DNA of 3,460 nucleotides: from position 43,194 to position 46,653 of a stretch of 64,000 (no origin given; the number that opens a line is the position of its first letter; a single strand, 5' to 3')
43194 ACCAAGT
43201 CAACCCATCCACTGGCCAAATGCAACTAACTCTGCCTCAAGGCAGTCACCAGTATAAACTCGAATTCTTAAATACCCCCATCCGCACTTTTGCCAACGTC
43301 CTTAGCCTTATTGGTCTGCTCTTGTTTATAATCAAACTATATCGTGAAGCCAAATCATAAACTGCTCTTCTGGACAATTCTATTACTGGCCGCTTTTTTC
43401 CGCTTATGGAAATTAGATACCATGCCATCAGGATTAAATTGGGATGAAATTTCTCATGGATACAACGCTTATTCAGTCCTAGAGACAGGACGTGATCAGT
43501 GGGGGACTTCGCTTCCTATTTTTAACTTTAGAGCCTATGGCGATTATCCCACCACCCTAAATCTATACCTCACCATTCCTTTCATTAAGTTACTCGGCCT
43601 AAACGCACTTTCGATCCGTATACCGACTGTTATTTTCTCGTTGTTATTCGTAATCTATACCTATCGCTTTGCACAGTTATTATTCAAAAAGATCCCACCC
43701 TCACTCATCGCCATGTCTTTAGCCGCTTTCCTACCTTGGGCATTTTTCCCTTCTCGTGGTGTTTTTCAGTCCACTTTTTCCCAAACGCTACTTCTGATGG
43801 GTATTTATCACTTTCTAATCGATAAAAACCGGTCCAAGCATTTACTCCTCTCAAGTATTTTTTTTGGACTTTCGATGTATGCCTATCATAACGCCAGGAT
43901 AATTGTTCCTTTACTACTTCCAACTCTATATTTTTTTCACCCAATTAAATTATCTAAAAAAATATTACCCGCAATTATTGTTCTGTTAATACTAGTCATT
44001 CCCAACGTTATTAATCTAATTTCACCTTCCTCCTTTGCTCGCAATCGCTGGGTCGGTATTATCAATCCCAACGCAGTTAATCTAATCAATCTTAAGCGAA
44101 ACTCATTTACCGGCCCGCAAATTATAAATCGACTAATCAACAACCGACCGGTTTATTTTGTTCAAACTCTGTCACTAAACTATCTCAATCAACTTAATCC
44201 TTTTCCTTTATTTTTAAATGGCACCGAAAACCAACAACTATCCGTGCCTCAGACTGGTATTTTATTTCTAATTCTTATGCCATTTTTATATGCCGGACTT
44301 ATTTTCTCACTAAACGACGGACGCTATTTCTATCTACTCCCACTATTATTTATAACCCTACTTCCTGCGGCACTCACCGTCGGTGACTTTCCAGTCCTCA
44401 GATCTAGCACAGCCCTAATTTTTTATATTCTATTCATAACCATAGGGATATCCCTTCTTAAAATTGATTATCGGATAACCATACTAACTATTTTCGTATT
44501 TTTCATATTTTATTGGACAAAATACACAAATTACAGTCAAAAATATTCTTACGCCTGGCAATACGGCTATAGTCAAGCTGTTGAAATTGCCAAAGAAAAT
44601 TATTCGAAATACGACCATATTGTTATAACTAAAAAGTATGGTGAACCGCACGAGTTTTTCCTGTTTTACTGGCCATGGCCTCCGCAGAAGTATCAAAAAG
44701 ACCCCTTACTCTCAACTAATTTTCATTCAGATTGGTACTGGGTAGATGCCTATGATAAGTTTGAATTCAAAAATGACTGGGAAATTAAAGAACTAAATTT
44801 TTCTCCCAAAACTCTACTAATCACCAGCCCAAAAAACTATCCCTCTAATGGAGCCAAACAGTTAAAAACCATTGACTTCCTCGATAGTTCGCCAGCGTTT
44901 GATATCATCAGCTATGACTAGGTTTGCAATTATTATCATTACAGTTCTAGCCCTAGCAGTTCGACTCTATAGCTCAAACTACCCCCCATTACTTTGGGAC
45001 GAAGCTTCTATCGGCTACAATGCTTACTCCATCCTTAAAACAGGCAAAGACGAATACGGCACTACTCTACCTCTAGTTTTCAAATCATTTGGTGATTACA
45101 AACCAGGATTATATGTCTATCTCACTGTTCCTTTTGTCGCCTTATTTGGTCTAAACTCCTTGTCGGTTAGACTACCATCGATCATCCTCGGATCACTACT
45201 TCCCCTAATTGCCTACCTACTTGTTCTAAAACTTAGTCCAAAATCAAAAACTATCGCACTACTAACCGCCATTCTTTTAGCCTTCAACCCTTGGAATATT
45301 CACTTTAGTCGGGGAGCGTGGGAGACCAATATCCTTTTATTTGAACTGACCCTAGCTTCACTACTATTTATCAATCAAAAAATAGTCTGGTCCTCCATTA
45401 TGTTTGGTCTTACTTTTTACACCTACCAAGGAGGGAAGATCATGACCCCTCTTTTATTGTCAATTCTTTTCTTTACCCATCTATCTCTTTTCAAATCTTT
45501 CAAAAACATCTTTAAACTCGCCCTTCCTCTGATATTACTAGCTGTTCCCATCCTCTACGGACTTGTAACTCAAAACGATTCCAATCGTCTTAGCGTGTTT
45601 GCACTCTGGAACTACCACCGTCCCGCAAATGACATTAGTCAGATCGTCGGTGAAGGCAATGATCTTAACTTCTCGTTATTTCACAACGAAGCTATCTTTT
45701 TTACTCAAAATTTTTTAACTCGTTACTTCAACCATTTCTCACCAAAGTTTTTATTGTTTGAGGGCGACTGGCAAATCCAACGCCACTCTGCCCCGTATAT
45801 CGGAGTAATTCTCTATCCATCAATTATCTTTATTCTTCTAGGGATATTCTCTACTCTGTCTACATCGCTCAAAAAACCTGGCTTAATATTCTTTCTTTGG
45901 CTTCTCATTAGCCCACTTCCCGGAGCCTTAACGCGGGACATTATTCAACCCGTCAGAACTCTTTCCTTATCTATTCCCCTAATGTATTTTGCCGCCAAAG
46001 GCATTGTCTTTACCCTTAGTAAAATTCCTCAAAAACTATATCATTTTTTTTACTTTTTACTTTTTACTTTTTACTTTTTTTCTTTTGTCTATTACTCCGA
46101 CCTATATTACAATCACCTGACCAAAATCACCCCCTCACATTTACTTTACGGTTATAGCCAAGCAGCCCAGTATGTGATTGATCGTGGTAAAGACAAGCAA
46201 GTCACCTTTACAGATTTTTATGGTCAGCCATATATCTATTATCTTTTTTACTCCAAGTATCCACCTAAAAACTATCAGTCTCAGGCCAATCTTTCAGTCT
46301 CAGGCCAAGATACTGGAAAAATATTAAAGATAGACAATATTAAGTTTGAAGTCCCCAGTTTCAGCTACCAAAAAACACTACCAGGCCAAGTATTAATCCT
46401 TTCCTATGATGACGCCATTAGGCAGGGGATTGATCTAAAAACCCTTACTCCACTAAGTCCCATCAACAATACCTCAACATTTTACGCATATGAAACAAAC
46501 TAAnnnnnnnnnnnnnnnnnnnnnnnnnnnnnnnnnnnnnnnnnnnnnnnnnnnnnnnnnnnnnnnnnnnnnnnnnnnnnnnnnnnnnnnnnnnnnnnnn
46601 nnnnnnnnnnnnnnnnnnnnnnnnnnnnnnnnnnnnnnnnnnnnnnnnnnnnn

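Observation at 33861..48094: Expansion of ArnT/PMT-like GT-C glycosyltransferases: eight paralogs with the DE loop signature, six forming a tight subfamily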

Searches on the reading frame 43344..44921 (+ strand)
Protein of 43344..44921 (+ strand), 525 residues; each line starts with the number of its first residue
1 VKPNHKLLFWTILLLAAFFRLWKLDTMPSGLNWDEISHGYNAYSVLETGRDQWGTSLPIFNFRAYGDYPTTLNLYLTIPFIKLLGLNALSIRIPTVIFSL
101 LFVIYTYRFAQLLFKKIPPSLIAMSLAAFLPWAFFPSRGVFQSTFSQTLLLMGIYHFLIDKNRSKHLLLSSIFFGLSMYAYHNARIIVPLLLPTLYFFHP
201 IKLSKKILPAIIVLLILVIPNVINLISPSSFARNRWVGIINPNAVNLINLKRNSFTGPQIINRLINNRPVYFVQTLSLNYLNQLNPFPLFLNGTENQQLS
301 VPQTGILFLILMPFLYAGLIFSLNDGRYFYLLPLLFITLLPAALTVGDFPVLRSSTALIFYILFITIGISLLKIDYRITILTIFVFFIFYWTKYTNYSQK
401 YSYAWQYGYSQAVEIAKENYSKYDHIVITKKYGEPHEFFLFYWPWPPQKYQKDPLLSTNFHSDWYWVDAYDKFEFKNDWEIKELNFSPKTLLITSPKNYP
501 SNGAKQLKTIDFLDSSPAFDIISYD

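Call 5: search_protein_families(library=pfam, proteins=[window:43344-44921:+], max_evalue=0.01)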
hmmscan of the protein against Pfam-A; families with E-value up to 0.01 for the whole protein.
window:43344-44921:+ (525 aa): 1 family
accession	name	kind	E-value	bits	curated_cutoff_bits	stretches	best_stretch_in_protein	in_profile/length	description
PF13231.12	PMT_2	-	3.9e-09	37.4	26.1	1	77-223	10-159/160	Dolichyl-phosphate-mannose-protein mannosyltransferase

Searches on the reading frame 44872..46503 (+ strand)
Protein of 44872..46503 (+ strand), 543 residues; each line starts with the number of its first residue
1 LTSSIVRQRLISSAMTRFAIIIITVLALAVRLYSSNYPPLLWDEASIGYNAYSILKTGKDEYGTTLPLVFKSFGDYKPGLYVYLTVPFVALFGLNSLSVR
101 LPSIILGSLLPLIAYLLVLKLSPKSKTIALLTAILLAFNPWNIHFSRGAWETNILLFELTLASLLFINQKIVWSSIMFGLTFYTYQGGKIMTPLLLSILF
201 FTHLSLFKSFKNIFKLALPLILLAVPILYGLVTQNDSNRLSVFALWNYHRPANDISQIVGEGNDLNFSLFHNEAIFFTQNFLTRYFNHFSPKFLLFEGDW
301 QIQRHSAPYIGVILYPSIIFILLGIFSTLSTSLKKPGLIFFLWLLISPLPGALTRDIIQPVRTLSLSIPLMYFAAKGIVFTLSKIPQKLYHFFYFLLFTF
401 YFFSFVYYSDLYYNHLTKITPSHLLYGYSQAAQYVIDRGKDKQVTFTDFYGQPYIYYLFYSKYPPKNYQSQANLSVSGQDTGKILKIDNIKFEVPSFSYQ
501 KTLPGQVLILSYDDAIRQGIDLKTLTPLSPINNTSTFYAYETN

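Call 5: search_protein_families(library=pfam, proteins=[window:44872-46503:+], max_evalue=0.01)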
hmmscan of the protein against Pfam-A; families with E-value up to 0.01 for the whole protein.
window:44872-46503:+ (543 aa): 2 families
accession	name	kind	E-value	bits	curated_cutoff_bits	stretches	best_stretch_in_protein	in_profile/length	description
PF02366.24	PMT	-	1.3e-10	41.7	22.7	1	22-168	2-153/245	Dolichyl-phosphate-mannose-protein mannosyltransferase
PF13231.12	PMT_2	-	1.3e-05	25.9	26.1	1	78-228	3-158/160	Dolichyl-phosphate-mannose-protein mannosyltransferase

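Call 32: search_solved_structures(query=window:44914-46503:+, max_evalue=10, show_alignments=3)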
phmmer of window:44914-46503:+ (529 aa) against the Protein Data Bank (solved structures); distinct sequences matched with E-value up to 10: 0.
